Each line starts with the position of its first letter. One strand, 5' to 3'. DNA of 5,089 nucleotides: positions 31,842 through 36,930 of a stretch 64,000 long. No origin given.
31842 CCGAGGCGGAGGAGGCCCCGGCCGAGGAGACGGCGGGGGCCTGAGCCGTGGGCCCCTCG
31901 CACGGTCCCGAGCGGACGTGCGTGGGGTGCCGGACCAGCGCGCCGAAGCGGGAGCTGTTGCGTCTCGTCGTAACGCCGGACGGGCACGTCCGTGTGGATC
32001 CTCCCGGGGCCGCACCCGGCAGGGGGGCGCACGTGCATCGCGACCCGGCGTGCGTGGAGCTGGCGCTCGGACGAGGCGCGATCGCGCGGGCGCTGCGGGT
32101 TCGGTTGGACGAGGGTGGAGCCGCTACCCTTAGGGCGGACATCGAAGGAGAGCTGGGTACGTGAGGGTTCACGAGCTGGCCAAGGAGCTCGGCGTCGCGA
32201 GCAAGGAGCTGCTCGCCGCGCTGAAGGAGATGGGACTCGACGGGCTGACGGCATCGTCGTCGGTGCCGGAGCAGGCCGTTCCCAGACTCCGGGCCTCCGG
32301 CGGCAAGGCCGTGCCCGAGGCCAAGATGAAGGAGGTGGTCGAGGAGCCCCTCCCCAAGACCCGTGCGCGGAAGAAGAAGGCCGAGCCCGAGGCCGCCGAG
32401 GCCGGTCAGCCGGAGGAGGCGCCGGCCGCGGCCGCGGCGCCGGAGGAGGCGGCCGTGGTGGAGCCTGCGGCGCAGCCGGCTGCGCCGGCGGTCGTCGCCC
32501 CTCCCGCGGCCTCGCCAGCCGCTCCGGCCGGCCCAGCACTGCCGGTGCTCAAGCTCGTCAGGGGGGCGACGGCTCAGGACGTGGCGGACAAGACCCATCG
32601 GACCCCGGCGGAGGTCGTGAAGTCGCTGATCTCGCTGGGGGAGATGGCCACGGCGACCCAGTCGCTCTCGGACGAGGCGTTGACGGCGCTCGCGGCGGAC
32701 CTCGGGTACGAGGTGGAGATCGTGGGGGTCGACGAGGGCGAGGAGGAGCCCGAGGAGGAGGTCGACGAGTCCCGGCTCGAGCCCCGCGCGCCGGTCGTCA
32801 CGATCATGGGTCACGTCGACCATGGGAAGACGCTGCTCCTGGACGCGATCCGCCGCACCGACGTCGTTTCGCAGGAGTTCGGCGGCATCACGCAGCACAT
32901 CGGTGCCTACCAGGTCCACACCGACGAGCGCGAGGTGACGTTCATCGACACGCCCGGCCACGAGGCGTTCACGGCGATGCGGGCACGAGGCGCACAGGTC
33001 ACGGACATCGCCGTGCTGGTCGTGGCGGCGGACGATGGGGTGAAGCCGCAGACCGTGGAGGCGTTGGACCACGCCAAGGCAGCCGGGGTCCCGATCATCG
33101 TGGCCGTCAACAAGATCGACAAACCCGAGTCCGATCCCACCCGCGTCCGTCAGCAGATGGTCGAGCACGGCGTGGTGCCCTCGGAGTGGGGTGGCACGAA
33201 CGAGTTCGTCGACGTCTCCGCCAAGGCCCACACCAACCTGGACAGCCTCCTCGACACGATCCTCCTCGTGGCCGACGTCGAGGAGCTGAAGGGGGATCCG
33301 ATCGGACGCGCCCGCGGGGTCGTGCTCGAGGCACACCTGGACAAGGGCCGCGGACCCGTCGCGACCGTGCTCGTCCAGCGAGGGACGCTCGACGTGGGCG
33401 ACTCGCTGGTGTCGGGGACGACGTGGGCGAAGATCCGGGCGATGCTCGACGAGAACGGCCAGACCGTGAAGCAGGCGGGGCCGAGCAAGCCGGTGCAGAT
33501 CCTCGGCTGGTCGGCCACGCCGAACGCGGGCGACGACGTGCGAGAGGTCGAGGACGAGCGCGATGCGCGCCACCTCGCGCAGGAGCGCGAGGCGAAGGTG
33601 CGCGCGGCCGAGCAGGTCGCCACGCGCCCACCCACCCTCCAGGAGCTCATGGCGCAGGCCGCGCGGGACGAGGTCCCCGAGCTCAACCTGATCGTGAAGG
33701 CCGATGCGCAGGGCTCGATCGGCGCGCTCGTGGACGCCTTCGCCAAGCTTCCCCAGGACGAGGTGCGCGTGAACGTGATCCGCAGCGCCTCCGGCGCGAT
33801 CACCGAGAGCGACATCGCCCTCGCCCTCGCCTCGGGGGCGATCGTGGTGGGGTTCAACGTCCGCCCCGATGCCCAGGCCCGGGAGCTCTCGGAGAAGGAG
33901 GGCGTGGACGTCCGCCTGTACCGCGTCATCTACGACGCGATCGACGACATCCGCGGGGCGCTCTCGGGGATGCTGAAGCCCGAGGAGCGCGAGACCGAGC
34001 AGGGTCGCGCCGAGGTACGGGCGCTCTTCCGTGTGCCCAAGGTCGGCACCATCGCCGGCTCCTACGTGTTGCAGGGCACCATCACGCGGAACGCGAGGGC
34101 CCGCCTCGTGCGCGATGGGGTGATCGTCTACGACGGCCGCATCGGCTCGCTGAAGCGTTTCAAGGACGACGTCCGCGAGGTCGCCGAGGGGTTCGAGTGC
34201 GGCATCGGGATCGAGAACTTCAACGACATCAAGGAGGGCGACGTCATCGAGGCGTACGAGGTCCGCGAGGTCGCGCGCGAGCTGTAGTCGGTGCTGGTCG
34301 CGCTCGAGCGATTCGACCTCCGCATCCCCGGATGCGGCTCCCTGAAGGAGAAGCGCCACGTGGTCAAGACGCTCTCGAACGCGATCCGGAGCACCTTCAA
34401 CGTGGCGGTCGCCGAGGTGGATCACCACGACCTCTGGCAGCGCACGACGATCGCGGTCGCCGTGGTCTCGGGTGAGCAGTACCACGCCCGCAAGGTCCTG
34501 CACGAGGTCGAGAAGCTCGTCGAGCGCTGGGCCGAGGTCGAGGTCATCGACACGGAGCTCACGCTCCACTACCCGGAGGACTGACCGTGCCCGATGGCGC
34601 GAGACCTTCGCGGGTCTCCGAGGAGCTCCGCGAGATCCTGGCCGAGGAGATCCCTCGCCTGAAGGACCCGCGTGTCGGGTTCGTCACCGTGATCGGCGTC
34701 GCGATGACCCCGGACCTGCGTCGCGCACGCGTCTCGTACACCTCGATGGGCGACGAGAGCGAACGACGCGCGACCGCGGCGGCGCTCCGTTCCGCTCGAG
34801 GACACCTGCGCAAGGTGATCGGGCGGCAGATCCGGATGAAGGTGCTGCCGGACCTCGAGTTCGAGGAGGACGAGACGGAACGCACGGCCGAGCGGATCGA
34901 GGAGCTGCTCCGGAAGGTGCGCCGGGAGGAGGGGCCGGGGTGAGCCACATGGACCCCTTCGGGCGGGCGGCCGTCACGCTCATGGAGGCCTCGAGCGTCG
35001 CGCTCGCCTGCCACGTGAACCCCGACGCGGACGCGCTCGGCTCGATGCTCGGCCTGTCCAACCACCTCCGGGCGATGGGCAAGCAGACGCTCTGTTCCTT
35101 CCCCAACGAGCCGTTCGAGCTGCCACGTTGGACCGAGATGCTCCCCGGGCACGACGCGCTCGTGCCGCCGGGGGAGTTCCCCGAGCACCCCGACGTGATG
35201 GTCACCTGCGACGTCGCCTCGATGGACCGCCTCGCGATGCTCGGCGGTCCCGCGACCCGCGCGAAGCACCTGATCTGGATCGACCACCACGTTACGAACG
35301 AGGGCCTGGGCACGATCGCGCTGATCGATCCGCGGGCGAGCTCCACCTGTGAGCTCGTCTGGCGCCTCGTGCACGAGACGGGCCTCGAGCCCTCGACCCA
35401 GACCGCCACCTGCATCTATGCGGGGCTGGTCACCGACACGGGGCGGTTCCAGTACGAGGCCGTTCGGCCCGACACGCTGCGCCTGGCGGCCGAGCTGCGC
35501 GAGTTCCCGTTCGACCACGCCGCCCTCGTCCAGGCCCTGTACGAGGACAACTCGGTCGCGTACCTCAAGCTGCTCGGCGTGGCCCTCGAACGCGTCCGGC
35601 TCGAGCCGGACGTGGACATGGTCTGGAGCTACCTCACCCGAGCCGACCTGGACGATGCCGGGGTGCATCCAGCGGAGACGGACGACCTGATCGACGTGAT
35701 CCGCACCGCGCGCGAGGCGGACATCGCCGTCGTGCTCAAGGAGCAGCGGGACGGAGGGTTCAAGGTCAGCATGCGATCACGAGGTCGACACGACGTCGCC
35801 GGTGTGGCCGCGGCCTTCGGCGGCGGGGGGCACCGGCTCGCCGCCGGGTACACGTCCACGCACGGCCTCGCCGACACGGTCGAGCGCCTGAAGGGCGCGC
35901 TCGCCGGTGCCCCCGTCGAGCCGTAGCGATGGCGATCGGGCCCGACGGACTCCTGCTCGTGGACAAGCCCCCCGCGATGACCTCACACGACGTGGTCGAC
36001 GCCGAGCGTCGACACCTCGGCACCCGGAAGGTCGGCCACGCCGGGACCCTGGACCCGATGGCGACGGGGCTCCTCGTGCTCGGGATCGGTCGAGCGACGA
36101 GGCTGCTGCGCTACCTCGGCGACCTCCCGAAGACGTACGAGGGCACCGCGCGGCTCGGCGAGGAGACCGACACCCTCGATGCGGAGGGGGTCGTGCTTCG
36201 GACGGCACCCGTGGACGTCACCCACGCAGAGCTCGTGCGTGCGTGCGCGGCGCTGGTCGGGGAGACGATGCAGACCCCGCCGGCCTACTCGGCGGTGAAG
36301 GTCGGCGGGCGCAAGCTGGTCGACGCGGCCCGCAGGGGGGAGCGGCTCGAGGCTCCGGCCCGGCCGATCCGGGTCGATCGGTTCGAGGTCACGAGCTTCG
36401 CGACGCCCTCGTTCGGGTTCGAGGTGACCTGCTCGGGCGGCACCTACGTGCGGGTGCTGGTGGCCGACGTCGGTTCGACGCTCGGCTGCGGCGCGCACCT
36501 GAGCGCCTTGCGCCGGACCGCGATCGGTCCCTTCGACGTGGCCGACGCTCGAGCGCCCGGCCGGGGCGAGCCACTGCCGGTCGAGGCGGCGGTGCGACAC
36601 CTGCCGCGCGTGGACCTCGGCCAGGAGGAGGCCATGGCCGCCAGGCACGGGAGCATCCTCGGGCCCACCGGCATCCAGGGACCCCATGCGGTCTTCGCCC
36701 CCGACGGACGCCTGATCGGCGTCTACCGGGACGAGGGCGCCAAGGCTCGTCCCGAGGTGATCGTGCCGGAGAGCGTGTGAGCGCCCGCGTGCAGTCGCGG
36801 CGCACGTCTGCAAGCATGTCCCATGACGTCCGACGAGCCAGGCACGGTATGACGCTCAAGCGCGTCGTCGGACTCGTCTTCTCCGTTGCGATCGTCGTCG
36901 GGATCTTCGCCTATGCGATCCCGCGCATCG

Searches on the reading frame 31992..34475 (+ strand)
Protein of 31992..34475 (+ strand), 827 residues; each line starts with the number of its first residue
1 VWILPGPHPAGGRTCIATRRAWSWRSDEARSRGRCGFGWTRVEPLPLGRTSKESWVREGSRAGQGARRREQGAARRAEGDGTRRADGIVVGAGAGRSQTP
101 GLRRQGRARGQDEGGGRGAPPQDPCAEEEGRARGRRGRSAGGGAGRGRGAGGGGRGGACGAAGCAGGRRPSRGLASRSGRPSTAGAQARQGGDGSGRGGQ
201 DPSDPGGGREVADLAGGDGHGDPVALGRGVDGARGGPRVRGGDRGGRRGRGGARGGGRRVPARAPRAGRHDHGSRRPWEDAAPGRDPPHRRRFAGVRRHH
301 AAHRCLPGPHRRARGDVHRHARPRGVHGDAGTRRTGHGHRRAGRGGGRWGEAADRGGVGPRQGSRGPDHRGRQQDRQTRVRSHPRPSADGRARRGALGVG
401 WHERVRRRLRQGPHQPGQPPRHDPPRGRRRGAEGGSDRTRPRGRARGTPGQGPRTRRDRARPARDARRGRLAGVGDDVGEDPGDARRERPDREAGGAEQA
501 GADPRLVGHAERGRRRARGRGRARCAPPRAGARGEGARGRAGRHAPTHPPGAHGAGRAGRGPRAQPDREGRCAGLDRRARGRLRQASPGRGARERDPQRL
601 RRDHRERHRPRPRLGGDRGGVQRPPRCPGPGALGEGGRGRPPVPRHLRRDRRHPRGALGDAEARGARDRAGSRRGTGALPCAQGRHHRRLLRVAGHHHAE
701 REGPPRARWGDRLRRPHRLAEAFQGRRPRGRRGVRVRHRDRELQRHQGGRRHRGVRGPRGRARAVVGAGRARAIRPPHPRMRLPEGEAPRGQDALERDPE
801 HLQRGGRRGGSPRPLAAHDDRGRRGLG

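Call 95: search_protein_families(library=pfam, proteins=[window:31992-34475:+], max_evalue=0.00001)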
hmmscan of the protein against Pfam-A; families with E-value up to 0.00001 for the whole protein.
window:31992-34475:+ (827 aa): 0 families

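Call 104: search_protein_families(library=pfam, proteins=[window:32161-34287:+], max_evalue=0.01)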
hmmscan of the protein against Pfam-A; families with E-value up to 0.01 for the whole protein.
window:32161-34287:+ (708 aa): 9 families
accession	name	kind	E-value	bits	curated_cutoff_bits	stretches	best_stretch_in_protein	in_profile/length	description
PF11987.13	IF-2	-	2.8e-38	130.9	27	1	487-597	6-116/117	Translation-initiation factor 2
PF00009.33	GTP_EFTU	-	2.2e-36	125.7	26.5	1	212-368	5-183/188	Elongation factor Tu GTP binding domain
PF22042.2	EF-G_D2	-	3.9e-29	101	27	1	384-462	2-83/84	Elongation factor G domain 2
PF04760.21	IF2_N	-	3.2e-17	62.5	25.3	2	1-35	4-38/53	Translation initiation factor IF-2, N-terminal region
PF01926.29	MMR_HSR1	-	1.8e-11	44.6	21.9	1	213-318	2-113/113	50S ribosome-binding GTPase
PF03144.31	GTP_EFTU_D2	-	1.6e-10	41.7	30.3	1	629-696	1-72/73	Elongation factor Tu domain 2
PF00071.28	Ras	-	2.2e-05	24.6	21.6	1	214-367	3-156/162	Ras family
PF02421.24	FeoB_N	-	0.00035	20.6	27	1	213-335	3-131/156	Ferrous iron transport protein B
PF09439.16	SRPRB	-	0.00087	19.2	25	1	210-300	3-90/178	Signal recognition particle receptor beta subunit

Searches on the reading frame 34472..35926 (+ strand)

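Call 95: search_protein_families(library=pfam, proteins=[window:34472-35926:+], max_evalue=0.00001)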
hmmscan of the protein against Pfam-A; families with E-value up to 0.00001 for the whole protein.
window:34472-35926:+ (484 aa): 2 families
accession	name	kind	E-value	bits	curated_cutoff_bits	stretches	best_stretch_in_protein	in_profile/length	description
PF01368.27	DHH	-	4.2e-17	63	28.1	1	176-318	2-124/125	DHH family, N-terminal domain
PF02272.25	DHHA1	-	3.1e-08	34.5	25.9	1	395-468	10-87/102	DHHA1 domain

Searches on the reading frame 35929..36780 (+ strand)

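Call 95: search_protein_families(library=pfam, proteins=[window:35929-36780:+], max_evalue=0.00001)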
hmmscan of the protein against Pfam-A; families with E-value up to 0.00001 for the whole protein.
window:35929-36780:+ (283 aa): 3 families
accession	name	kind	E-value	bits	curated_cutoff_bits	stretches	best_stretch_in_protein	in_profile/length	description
PF01509.24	TruB_N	-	2.6e-49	167.9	27.3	1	27-174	1-149/149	TruB family pseudouridylate synthase (N terminal domain)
PF09142.17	TruB_C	-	1e-15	57.6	28.7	1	226-277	2-53/56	tRNA Pseudouridine synthase II, C terminal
PF16198.10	TruB_C_2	-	4.9e-10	39.8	29.3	1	175-206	1-32/66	tRNA pseudouridylate synthase B C-terminal domain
